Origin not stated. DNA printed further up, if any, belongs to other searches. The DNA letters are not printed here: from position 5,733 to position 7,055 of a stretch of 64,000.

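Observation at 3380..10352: A compact locus resembling an aryl-acid activation pathway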

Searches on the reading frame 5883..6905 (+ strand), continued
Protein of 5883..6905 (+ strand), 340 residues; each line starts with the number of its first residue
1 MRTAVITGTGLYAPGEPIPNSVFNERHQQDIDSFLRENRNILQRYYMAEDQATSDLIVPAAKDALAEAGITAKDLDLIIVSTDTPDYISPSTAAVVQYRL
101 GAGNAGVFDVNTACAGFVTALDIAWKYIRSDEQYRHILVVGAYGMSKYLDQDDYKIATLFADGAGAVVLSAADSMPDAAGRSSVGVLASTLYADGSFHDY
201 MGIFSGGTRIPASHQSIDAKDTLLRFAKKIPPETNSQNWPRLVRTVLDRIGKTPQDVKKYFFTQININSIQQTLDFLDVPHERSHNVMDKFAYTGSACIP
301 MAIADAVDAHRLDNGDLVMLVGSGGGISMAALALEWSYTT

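Call 28: search_protein_families(library=pfam, proteins=[L075:5719-6600:-, L075:6616-7152:-, L075:7304-8080:-, L075:8077-9210:-, L075:9107-9862:-, L075:13298-14302:+, L075:14469-16688:+, L071:9113-9874:+, L071:11011-12237:+, L071:8623-9126:+], max_evalue=0.0001)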
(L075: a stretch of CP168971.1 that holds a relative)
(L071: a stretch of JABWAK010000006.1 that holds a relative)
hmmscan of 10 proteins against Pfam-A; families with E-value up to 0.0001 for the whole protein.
L075:5719-6600:- (293 aa): 0 families

L075:6616-7152:- (178 aa): 2 families
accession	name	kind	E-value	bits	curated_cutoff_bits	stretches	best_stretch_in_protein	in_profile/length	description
PF00034.26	Cytochrom_C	-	1.8e-14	55.2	21.3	1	75-158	2-89/90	Cytochrome c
PF13442.11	Cytochrome_CBB3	-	7.2e-12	45.9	27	1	75-155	4-68/68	Cytochrome C oxidase, cbb3-type, subunit III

L075:7304-8080:- (258 aa): 5 families
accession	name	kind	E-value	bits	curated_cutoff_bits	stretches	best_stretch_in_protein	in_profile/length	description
PF00561.26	Abhydrolase_1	-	1.6e-20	74.3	25.8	1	15-246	3-245/245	alpha/beta hydrolase fold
PF12697.13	Abhydrolase_6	-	2.8e-18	67.8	26.3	1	15-251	1-216/217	Alpha/beta hydrolase family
PF12146.15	Hydrolase_4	-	4e-14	52.9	27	1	52-240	38-233/239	Serine aminopeptidase, S33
PF00326.27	Peptidase_S9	-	3.8e-07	30.3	22.6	0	77-122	55-99/213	Prolyl oligopeptidase family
PF07819.20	PGAP1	-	1.1e-06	29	24.3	1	73-144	71-152/233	PGAP1-like alpha/beta domain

L075:8077-9210:- (377 aa): 3 families
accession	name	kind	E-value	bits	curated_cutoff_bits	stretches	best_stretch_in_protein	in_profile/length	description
PF12146.15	Hydrolase_4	-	1.3e-16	61.1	27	1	94-326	3-232/239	Serine aminopeptidase, S33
PF00561.26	Abhydrolase_1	-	1.1e-12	48.5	25.8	1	96-211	1-116/245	alpha/beta hydrolase fold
PF12697.13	Abhydrolase_6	-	4.1e-11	44.4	26.3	1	98-308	1-188/217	Alpha/beta hydrolase family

L075:9107-9862:- (251 aa): 5 families
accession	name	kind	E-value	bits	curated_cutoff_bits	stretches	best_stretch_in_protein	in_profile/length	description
PF13561.12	adh_short_C2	-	1.1e-58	199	27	1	21-249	3-235/236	Enoyl-(Acyl carrier protein) reductase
PF00106.31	adh_short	-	1e-54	185.5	26.6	1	13-201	1-191/195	short chain dehydrogenase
PF08659.16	KR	-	7.6e-20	72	22.6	1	16-172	4-162/180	KR domain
PF01370.27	Epimerase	-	4.1e-08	33.4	20.9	1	16-233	2-227/240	NAD dependent epimerase/dehydratase family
PF23441.1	SDR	-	1.2e-06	28.6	27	1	12-251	7-257/258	SDR-like rossmann domain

L075:13298-14302:+ (334 aa): 1 family
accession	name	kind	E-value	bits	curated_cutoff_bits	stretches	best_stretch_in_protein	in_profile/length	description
PF02720.22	DUF222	-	4.9e-05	23.2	24.4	1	36-125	4-94/306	Domain of unknown function (DUF222)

L075:14469-16688:+ (739 aa): 2 families
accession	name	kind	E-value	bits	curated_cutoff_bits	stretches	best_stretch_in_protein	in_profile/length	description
PF13091.12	PLDc_2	-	1e-25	90.5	27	1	579-710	1-130/132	PLD-like domain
PF00614.28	PLDc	-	3.5e-06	27.2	21.9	1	661-684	5-28/28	Phospholipase D Active site motif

L071:9113-9874:+ (253 aa): 3 families
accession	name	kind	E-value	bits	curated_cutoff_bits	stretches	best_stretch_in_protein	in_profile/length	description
PF13561.12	adh_short_C2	-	1.5e-65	221.5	27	1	19-252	1-236/236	Enoyl-(Acyl carrier protein) reductase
PF00106.31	adh_short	-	9e-61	205.2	26.6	1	13-204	1-192/195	short chain dehydrogenase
PF08659.16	KR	-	1.6e-19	70.9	22.6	1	14-186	2-173/180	KR domain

L071:11011-12237:+ (408 aa): 2 families
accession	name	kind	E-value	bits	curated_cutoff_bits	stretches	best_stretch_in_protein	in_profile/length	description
PF07690.21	MFS_1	-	8.4e-26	91.1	33.4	1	17-345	2-332/347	Major Facilitator Superfamily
PF00083.30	Sugar_tr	-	1.3e-12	47.8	22.3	1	14-193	3-198/452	Sugar (and other) transporter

L071:8623-9126:+ (167 aa): 2 families
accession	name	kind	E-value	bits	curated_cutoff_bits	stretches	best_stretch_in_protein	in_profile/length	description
PF13463.12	HTH_27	-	1.4e-05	25.7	22.2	1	40-86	16-62/68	Winged helix DNA-binding domain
PF12802.13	MarR_2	-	3.8e-05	24.2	27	1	23-81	1-60/61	MarR family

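Call 34: search_protein_families(library=pfam, proteins=[L056:5517-6050:+, L060:8051-9052:-, L060:7269-8054:-], max_evalue=5)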
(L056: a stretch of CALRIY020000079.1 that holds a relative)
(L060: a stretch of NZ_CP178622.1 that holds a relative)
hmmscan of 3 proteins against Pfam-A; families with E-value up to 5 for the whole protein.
L056:5517-6050:+ (177 aa): 2 families
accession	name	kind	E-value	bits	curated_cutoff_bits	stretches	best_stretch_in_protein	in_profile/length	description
PF25682.1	Phage_VG64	-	0.015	15.5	27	1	56-85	82-111/127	Mycobacterium phage VG64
PF13648.12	Lipocalin_4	-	1.5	10.2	22.4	0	36-112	2-82/89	Lipocalin-like domain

L060:8051-9052:- (333 aa): 7 families
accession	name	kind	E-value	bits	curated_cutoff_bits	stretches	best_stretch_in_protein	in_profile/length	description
PF12146.15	Hydrolase_4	-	1.3e-17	64.3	27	1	51-284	4-234/239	Serine aminopeptidase, S33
PF00561.26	Abhydrolase_1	-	7.3e-13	49.2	25.8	1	52-165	1-111/245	alpha/beta hydrolase fold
PF12697.13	Abhydrolase_6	-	4e-11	44.4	26.3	1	54-194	1-135/217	Alpha/beta hydrolase family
PF02089.21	Palm_thioest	-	0.02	15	26.8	1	54-167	2-119/254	Palmitoyl protein thioesterase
PF00756.26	Esterase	-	0.032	14.4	22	1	125-175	117-159/251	Putative esterase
PF14459.11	Prok-E2_C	-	0.091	13.4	25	1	7-97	24-111/129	Prokaryotic E2 family C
PF00975.26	Thioesterase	-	0.094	13.4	26.4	1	114-143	57-86/226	Thioesterase domain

L060:7269-8054:- (261 aa): 18 families
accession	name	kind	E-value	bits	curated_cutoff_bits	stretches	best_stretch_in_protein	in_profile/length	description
PF00561.26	Abhydrolase_1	-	5.8e-22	79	25.8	1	15-246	3-245/245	alpha/beta hydrolase fold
PF12697.13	Abhydrolase_6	-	1.5e-19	72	26.3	1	15-250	1-215/217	Alpha/beta hydrolase family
PF12146.15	Hydrolase_4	-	1.3e-13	51.3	27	1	52-242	38-235/239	Serine aminopeptidase, S33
PF00326.27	Peptidase_S9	-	1.1e-05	25.5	22.6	2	76-122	47-99/213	Prolyl oligopeptidase family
PF03959.19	FSH1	-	0.00028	21.1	21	1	85-234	98-195/211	Serine hydrolase (FSH1)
PF07819.20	PGAP1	-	0.0012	19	24.3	1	87-142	91-150/233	PGAP1-like alpha/beta domain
PF12695.13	Abhydrolase_5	-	0.0048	17.1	27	1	72-123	40-92/164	Alpha/beta hydrolase family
PF00756.26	Esterase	-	0.0058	16.9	22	1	85-118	113-146/251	Putative esterase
PF10230.15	LIDHydrolase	-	0.0069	16.6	27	1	76-118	74-116/262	Lipid-droplet associated hydrolase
PF00975.26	Thioesterase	-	0.008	16.9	26.4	1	78-102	56-81/226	Thioesterase domain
PF20434.5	BD-FAE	-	0.016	15.1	26.8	1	89-224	91-213/215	BD-FAE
PF20408.4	Abhydrolase_11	-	0.019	15.2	27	1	70-108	57-97/193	Alpha/beta hydrolase domain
PF05057.20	DUF676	-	0.021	14.8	20.3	1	17-109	10-100/217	Putative serine esterase (DUF676)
PF03583.20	LIP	-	0.032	14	23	1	203-230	218-245/286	Secretory lipase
PF01738.24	DLH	-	0.058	13.4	21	1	194-227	137-170/217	Dienelactone hydrolase family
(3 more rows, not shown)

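Call 48: search_protein_families(library=ncbifam, proteins=[L060:9097-9846:-, L056:829-1590:+, L060:8051-9052:-, L060:7269-8054:-], max_evalue=1e-10)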
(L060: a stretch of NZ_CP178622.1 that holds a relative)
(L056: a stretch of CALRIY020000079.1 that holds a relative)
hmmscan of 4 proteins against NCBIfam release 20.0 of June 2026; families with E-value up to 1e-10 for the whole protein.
L060:9097-9846:- (249 aa): 209 families (the best 25 are shown)
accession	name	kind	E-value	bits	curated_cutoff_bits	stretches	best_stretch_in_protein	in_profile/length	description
TIGR01830.1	3oxo_ACP_reduc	equivalog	6e-81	271.7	297.75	1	13-248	1-239/239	3-oxoacyl-[acyl-carrier-protein] reductase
NF004198.0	PRK05653.1-3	equivalog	5.9e-80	268.3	296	1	9-248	6-247/248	3-oxoacyl-ACP reductase FabG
NF004197.0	PRK05653.1-1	equivalog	1.5e-76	257.3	332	1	7-248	4-247/249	3-oxoacyl-ACP reductase FabG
NF009464.0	PRK12824.1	subfamily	1.3e-71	241.2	269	1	10-247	2-242/245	3-oxoacyl-ACP reductase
TIGR01829.1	AcAcCoA_reduct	subfamily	2.9e-71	239.9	302.1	1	13-247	3-240/242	acetoacetyl-CoA reductase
NF009466.0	PRK12826.1-2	subfamily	4.3e-69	232.7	222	1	10-247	3-244/248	3-oxoacyl-ACP reductase FabG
NF004199.0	PRK05653.1-4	equivalog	5.9e-63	212.7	301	1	7-248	2-246/247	3-oxoacyl-ACP reductase FabG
NF053542.1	FlxB_rubin_SDR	equivalog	1.5e-60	204.9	340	1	11-247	1-239/239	flexirubin biosynthesis SDR family reductase FlxB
NF009546.0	PRK12935.1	equivalog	2.3e-60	204.2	418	1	9-248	5-246/247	acetoacetyl-CoA reductase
NF006072.0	PRK08217.1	subfamily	3.8e-60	203.8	298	1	7-248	2-252/253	3-ketoacyl-(acyl-carrier-protein) reductase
NF004200.0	PRK05653.1-5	equivalog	2.4e-59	200.8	273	1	10-248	2-242/242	3-oxoacyl-ACP reductase FabG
NF006110.0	PRK08261.1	equivalog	1.6e-58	198.7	410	1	8-245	212-448/454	3-oxoacyl-ACP reductase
NF009547.0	PRK12936.1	subfamily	8.2e-56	189.3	436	1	6-248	2-243/245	3-ketoacyl-(acyl-carrier-protein) reductase NodG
NF005559.1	PRK07231.1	subfamily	1.4e-55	188.5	215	1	8-248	2-248/249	glucose 1-dehydrogenase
NF052558.1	MBtsdlDhBudC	equivalog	4.7e-55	186.9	270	1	8-247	1-241/250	meso-2,3-butanediol dehydrogenase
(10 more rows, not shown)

L056:829-1590:+ (253 aa): 216 families (the best 25 are shown)
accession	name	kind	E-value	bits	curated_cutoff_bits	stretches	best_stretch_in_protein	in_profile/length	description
NF004198.0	PRK05653.1-3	equivalog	1.5e-91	306.2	296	1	9-252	4-247/248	3-oxoacyl-ACP reductase FabG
TIGR01830.1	3oxo_ACP_reduc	equivalog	7e-87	291.1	297.75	1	15-252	1-239/239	3-oxoacyl-[acyl-carrier-protein] reductase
TIGR01829.1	AcAcCoA_reduct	subfamily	4.8e-77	258.9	302.1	1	13-251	1-240/242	acetoacetyl-CoA reductase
NF004197.0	PRK05653.1-1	equivalog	6.1e-77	258.6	332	1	8-252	3-247/249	3-oxoacyl-ACP reductase FabG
NF009466.0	PRK12826.1-2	subfamily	1.5e-74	250.6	222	1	11-252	2-245/248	3-oxoacyl-ACP reductase FabG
NF009464.0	PRK12824.1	subfamily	6.9e-74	248.6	269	1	12-251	2-242/245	3-oxoacyl-ACP reductase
NF005559.1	PRK07231.1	subfamily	6.3e-71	238.8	215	1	9-252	1-248/249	glucose 1-dehydrogenase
NF004791.0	PRK06138.1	equivalog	5.4e-70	235.6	312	1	8-251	1-249/252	SDR family oxidoreductase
NF052558.1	MBtsdlDhBudC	equivalog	8.8e-69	231.8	270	1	11-251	2-241/250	meso-2,3-butanediol dehydrogenase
NF004818.0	PRK06172.1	equivalog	3.1e-67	226.6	336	1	8-252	3-251/253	SDR family oxidoreductase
NF004199.0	PRK05653.1-4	equivalog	1.6e-65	221.2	301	1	8-252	1-246/247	3-oxoacyl-ACP reductase FabG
NF009546.0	PRK12935.1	equivalog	2.3e-64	217.3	418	1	9-251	3-245/247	acetoacetyl-CoA reductase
NF005853.0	PRK07774.1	equivalog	3.2e-64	216.7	303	1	8-252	2-247/250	SDR family oxidoreductase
NF006110.0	PRK08261.1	equivalog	4.8e-63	213.6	410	1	10-249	212-448/454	3-oxoacyl-ACP reductase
NF009468.0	PRK12826.1-4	equivalog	6.7e-63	212.7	318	1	9-252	4-248/256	SDR family oxidoreductase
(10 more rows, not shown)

L060:8051-9052:- (333 aa): 2 families
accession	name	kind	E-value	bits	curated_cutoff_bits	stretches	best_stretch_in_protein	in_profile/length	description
NF041759.1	mac_hydro_EstT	equivalog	1.4e-11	44.1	450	1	48-155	19-125/278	macrolide hydrolase EstT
NF050089.1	i_nPHAscl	equivalog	9.4e-11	41.3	300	0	42-156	9-117/288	intracellular short-chain-length polyhydroxyalkanoate depolymerase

L060:7269-8054:- (261 aa): 10 families
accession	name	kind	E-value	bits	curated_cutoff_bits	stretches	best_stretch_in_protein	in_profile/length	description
NF050089.1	i_nPHAscl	equivalog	2e-21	76.3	300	1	13-131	19-128/288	intracellular short-chain-length polyhydroxyalkanoate depolymerase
NF051488.1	bifunc_PcaDC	exception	1.1e-19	70.8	390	1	33-257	26-250/375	bifunctional 3-oxoadipate enol-lactonase/4-carboxymuconolactone decarboxylase PcaDC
TIGR02427.1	protocat_pcaD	equivalog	6.8e-19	68.2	255.85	1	34-257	28-250/251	3-oxoadipate enol-lactonase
NF051487.1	bifunc_PcaCD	exception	2.8e-17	62.9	430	1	34-257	187-411/413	bifunctional 4-carboxymuconolactone decarboxylase/3-oxoadipate enol-lactonase PcaCD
NF011457.0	PRK14875.1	equivalog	4.7e-16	58.7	307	1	46-256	159-368/372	acetoin dehydrogenase dihydrolipoyllysine-residue acetyltransferase subunit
TIGR03611.1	RutD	equivalog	4.6e-15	55.7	238.5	0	184-257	182-255/258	pyrimidine utilization protein D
NF052610.1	macro_16_ester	equivalog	3.8e-12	46.1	420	0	14-240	25-263/281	alpha/beta fold macrolide esterase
TIGR03695.1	menH_SHCHC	equivalog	3.6e-11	43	208.55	0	15-118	5-102/252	2-succinyl-6-hydroxy-2,4-cyclohexadiene-1-carboxylate synthase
TIGR01738.1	bioH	equivalog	5.2e-11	42.7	206.95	0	87-256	65-244/245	pimeloyl-ACP methyl ester esterase BioH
TIGR01250.1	pro_imino_pep_2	subfamily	5.9e-11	42.5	167.65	0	186-257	217-287/288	proline iminopeptidase-family hydrolase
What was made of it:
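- On OleABCD olefin / beta-lactone system: The SDR is FabG-type (call 48).
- The partner SDR is FabG-like (call 48).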

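Call 56: predict_structure(alignment_id=A2)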
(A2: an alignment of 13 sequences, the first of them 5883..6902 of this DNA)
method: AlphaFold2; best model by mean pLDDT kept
length: 340 residues; sequences in the alignment: 13
mean_pLDDT: 70.8   pTM: 0.77
mean pLDDT of the five models: 70.8, 64.6, 59.0, 57.2, 54.2
residues with pLDDT >= 90: 83; 70-90: 101; 50-70: 85; < 50: 71
segments of 3 or more residues with pLDDT < 50: 146-158, 194-217, 219-233, 326-340
pLDDT, mean of each block of 10 residues (from residue 1): 85 75 65 57 65 88 96 96 71 93 91 76 88 94 57 43 87 58 60 45 32 45 36 59 82 91 70 89 79 73 90 85 55 33
secondary structure, 60 per line:
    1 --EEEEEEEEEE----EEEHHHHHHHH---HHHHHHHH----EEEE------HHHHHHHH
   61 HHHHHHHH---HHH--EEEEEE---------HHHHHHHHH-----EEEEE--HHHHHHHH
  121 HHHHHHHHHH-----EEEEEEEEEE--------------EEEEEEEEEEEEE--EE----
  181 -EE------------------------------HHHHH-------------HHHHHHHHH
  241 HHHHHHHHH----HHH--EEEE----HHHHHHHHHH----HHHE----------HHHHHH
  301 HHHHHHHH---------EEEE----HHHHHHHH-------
elements in order: E3-12 E17-19 H20-27 H31-38 E43-46 H53-68 E77-82 H92-100 E106-110 H113-130 E136-145 E160-172 H214-218 H232-249 E259-262 H267-276 H295-308 E318-321 H326-333
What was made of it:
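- The KAS-like model is only moderately confident (pLDDT 71), and the family-specific insert is unresolved (call 56).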

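Call 74: search_solved_structures(query=L060:8051-9052:-, max_evalue=0.001)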
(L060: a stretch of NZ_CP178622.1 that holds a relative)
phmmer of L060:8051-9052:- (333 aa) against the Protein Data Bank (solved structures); distinct sequences matched with E-value up to 0.001: 32.
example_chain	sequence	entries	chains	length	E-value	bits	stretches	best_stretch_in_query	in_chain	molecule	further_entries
4q3l_A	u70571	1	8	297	1.1e-14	57.7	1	47-157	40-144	MGS-M2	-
4f0j_A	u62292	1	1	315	7.6e-08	35.2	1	40-157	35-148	Probable hydrolytic enzyme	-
4opm_A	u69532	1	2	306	1.3e-06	31.2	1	48-154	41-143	Lipase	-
11tv_D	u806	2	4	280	2.2e-06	30.5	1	38-156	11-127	alpha/beta-hydrolase macrolide esterase EstX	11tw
8ynv_A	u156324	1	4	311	3.4e-06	29.8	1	31-155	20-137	poly(3-hydroxybutyrate) depolymerase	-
11ts_A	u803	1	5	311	3.9e-06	29.6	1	48-155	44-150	alpha/beta-hydrolase macrolide esterase EstT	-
8ynw_A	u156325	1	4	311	8.8e-06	28.5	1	31-155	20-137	Poly(3-hydroxybutyrate) depolymerase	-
11tt_A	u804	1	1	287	2.5e-05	27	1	49-156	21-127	alpha/beta-hydrolase macrolide esterase EstT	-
3fob_A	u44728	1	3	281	3.8e-05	26.4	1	52-148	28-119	Bromoperoxidase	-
5jzb_A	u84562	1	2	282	6.8e-05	25.6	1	49-157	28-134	4,5:9,10-diseco-3-hydroxy-5,9,17-trioxoandrosta-1(10),2-diene-4-oate hydrolase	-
5jz9_A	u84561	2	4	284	6.9e-05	25.5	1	49-157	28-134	4,5:9,10-diseco-3-hydroxy-5,9,17-trioxoandrosta-1(10),2-diene-4-oate hydrolase | 2-hydroxy-6-oxo-6-phenylhexa-2,4-dienoate hydrolase BphD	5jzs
7zjt_A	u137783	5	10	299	7.1e-05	25.5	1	49-157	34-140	4,5:9,10-diseco-3-hydroxy-5,9,17-trioxoandrosta-1(10),2-diene-4-oate hydrolase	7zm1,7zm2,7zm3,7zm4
2vf2_A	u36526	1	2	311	7.4e-05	25.4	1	49-157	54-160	2-HYDROXY-6-OXO-6-PHENYLHEXA-2,4-DIENOATE HYDROLASE BPHD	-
9rhw_A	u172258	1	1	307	0.00012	24.8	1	19-159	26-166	Monoacylglycerol lipase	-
11tu_A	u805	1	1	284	0.00014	24.5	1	49-157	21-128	alpha/beta-hydrolase macrolide esterase EstT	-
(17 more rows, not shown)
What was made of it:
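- Weak matches of the Bdellovibrio hydrolase to cinnamoyl and chlorogenate esterases (call 74).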
